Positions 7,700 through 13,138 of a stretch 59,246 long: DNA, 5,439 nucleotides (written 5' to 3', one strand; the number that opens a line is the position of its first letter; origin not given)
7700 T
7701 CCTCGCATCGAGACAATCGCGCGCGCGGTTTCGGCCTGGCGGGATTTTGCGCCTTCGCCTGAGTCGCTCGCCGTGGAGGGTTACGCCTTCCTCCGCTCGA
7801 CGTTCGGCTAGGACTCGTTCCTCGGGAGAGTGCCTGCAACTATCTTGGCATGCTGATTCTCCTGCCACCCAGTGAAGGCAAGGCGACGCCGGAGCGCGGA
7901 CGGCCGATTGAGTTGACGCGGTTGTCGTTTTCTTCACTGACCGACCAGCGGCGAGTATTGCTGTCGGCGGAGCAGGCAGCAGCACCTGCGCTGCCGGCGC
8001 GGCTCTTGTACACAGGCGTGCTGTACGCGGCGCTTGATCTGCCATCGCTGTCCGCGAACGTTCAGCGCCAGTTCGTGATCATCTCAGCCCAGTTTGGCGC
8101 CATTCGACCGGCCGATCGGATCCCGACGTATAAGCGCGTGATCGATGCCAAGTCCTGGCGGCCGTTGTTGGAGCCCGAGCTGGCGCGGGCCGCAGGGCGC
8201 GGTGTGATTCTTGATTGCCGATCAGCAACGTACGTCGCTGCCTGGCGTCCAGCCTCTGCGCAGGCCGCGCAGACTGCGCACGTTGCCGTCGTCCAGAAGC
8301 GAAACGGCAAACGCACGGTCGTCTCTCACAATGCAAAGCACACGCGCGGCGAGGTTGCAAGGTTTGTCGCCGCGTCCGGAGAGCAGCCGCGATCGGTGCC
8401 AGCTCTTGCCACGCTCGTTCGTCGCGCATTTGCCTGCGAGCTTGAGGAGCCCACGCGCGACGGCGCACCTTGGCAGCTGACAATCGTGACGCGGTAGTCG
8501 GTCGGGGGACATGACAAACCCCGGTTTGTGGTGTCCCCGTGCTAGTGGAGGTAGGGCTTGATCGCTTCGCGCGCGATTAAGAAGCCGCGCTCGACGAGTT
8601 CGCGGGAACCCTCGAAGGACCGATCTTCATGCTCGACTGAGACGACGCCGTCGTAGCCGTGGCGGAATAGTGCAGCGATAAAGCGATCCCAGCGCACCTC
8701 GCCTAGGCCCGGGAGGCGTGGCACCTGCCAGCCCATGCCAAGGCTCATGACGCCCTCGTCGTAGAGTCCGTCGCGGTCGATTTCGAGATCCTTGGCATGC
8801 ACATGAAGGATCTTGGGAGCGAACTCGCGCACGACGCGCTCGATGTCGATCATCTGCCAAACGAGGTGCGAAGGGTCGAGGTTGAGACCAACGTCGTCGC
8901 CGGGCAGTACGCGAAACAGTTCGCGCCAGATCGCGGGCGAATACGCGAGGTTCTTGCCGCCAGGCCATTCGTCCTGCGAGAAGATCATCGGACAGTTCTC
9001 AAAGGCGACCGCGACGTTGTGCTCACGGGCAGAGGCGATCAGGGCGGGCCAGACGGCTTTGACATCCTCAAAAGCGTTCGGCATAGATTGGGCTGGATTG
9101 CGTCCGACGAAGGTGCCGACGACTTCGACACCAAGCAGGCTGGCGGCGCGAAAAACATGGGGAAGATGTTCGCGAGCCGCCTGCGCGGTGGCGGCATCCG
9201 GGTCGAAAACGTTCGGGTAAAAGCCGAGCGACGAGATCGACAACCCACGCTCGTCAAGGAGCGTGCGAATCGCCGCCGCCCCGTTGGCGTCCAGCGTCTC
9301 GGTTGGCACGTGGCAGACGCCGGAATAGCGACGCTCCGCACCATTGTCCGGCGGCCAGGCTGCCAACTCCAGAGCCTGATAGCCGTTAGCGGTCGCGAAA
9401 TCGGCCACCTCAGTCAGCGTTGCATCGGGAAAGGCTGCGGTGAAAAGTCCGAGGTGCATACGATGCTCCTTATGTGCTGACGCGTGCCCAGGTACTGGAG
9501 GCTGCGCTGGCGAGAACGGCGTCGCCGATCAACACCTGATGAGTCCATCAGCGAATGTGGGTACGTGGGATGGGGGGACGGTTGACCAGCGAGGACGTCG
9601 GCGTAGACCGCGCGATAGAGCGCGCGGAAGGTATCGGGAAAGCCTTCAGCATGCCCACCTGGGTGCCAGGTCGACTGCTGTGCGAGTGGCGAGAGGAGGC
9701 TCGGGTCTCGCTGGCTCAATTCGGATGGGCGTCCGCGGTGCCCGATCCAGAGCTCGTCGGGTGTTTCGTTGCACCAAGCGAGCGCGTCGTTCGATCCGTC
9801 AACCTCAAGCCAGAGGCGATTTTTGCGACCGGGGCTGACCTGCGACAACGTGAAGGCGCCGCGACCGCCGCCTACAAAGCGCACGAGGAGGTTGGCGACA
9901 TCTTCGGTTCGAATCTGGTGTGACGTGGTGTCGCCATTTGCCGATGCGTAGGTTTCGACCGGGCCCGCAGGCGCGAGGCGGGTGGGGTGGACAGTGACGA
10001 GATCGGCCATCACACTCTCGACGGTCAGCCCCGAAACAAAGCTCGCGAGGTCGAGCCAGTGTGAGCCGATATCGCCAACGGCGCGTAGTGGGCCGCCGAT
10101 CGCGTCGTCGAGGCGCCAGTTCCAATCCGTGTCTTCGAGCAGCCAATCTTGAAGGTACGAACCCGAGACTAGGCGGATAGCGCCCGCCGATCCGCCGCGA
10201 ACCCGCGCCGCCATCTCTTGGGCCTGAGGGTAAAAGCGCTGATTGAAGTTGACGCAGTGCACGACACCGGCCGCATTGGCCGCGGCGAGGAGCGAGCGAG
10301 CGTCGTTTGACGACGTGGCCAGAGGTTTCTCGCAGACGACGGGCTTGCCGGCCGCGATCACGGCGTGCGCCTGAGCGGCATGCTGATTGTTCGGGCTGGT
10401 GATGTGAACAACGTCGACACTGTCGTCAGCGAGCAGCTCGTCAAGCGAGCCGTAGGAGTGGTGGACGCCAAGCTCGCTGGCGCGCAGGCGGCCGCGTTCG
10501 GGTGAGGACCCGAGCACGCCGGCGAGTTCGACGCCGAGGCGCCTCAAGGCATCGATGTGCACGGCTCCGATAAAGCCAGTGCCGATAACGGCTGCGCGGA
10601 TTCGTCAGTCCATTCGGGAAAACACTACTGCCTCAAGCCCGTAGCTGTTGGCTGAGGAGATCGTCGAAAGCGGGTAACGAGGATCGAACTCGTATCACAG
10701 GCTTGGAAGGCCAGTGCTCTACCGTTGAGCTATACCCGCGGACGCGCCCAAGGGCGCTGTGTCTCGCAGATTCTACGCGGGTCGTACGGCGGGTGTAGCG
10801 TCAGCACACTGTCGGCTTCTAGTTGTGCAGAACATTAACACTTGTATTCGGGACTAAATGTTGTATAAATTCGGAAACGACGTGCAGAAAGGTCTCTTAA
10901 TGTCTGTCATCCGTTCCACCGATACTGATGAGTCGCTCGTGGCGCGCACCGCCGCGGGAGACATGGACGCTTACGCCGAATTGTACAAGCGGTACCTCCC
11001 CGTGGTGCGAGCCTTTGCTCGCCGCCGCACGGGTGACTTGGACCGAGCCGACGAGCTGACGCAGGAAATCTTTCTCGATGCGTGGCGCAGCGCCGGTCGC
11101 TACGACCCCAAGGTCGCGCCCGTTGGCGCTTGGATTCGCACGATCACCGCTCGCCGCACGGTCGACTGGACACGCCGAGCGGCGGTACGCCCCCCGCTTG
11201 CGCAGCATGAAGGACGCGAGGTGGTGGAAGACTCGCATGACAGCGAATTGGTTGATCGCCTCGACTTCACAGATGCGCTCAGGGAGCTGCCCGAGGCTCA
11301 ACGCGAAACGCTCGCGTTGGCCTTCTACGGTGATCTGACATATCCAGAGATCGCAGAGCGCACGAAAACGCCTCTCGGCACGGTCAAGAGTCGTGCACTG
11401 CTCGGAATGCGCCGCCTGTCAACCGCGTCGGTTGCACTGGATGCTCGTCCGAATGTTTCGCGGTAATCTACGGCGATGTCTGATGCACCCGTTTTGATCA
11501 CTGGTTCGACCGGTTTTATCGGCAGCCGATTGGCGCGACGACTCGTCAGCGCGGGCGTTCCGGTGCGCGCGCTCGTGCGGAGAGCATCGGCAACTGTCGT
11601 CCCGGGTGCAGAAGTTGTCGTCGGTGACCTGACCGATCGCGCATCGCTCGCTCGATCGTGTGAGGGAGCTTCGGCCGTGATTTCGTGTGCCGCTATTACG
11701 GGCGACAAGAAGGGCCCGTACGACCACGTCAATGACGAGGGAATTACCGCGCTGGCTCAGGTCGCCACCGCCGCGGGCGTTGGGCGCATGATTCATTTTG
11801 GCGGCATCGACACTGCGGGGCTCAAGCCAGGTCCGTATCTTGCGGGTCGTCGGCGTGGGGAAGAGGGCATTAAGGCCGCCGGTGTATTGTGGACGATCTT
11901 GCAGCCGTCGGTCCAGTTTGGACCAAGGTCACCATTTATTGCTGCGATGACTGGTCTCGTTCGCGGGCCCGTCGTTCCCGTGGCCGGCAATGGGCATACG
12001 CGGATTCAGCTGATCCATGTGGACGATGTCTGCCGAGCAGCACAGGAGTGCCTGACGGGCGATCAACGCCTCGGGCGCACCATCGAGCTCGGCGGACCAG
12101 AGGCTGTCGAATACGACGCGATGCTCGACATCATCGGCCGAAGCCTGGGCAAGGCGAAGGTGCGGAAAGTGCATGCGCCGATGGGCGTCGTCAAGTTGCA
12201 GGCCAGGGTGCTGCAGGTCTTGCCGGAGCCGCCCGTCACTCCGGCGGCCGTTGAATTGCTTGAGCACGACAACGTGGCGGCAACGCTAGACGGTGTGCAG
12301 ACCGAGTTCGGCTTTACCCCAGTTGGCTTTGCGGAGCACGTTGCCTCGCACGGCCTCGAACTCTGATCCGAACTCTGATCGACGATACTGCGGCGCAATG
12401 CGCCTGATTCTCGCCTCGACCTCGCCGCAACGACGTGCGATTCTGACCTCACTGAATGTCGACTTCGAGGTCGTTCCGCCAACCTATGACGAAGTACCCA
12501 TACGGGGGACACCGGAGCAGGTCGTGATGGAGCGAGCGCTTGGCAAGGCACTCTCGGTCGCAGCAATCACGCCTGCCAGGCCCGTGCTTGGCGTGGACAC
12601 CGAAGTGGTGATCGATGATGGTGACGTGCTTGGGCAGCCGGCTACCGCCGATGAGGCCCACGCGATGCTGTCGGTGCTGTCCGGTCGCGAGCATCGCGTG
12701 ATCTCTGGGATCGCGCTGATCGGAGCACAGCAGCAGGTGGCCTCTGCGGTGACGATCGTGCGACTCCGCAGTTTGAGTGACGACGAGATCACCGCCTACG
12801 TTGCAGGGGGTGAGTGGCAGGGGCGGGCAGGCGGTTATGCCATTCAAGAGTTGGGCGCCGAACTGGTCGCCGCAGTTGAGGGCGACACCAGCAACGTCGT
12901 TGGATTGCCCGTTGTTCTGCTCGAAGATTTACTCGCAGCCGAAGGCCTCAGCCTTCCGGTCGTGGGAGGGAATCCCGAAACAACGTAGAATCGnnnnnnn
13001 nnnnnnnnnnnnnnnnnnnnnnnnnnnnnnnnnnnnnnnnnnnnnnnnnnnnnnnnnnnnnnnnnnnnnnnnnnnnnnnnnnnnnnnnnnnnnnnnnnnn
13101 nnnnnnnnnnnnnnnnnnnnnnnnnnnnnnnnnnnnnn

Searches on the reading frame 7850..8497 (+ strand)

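Call 72: search_protein_families(library=pfam, proteins=[window:7850-8497:+], max_evalue=0.00001)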
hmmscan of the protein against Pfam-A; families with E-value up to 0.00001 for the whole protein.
window:7850-8497:+ (215 aa): 1 family
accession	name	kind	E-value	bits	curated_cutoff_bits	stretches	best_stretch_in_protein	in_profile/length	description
PF03883.20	H2O2_YaaD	-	7.5e-24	85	29.6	1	44-177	70-215/236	Peroxide stress protein YaaA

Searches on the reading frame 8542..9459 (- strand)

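Call 73: search_protein_families(library=pfam, proteins=[window:8542-9459:-], max_evalue=0.00001)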
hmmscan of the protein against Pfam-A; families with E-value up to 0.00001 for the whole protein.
window:8542-9459:- (305 aa): 1 family
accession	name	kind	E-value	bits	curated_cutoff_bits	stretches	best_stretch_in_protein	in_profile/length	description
PF01261.30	AP_endonuc_2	-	6.9e-29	101.7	31.1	1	21-286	3-236/249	Xylose isomerase-like TIM barrel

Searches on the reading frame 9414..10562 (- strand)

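Call 73: search_protein_families(library=pfam, proteins=[window:9414-10562:-], max_evalue=0.00001)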
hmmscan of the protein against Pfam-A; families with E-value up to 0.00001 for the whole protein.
window:9414-10562:- (382 aa): 3 families
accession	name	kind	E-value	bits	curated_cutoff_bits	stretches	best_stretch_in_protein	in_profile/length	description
PF22725.1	GFO_IDH_MocA_C3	-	1.3e-20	74.1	27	1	115-258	2-120/124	GFO/IDH/MocA C-terminal domain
PF01408.29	GFO_IDH_MocA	-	4.8e-20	72.9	24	1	6-106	19-120/120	Oxidoreductase family, NAD-binding Rossmann fold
PF02894.22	GFO_IDH_MocA_C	-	4.4e-08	33.6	22.9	1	121-327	4-183/218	Oxidoreductase family, C-terminal alpha/beta domain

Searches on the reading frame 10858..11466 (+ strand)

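Call 73: search_protein_families(library=pfam, proteins=[window:10858-11466:+], max_evalue=0.00001)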
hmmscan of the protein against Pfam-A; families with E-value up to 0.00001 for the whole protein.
window:10858-11466:+ (202 aa): 3 families
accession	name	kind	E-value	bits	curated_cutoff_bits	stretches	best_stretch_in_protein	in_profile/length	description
PF04542.20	Sigma70_r2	-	3.6e-16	59.1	24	1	42-109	1-69/71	Sigma-70 region 2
PF08281.18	Sigma70_r4_2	-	1.2e-12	47.7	25.7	1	136-187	3-54/54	Sigma-70, region 4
PF04545.22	Sigma70_r4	-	7.6e-10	38.6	24.1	1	140-187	1-48/50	Sigma-70, region 4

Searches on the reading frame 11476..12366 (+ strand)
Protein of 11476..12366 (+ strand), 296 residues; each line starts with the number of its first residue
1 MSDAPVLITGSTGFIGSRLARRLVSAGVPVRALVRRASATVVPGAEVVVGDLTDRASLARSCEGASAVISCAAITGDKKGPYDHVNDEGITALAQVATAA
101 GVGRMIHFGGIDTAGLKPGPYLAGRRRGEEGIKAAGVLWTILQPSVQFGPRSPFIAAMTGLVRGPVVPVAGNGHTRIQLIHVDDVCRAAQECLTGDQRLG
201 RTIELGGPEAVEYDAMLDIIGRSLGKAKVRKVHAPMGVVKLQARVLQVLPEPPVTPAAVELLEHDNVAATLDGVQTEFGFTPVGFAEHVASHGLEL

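Call 73: search_protein_families(library=pfam, proteins=[window:11476-12366:+], max_evalue=0.00001)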
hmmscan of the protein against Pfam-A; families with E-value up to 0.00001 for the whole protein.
window:11476-12366:+ (296 aa): 5 families
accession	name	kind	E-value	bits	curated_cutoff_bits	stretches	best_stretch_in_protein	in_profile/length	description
PF13460.12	NAD_binding_10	-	1.4e-20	74.4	27.2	1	10-145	1-144/184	NAD(P)H-binding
PF01370.27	Epimerase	-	2.2e-18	67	20.9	1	6-194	1-226/240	NAD dependent epimerase/dehydratase family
PF05368.20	NmrA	-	3e-14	53.8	27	1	5-106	4-103/298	NmrA-like family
PF01073.25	3Beta_HSD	-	1.4e-08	34.5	22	1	7-115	1-121/280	3-beta hydroxysteroid dehydrogenase/isomerase family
PF16363.11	GDP_Man_Dehyd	-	1.9e-07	31.3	27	1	7-43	1-37/332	GDP-mannose 4,6 dehydratase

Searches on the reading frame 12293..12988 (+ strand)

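Call 73: search_protein_families(library=pfam, proteins=[window:12293-12988:+], max_evalue=0.00001)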
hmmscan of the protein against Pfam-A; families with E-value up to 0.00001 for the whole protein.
window:12293-12988:+ (231 aa): 1 family
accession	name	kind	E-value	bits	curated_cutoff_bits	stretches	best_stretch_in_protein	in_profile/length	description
PF02545.19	Maf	-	1.9e-50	171.6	27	1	37-215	1-185/187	Maf-like protein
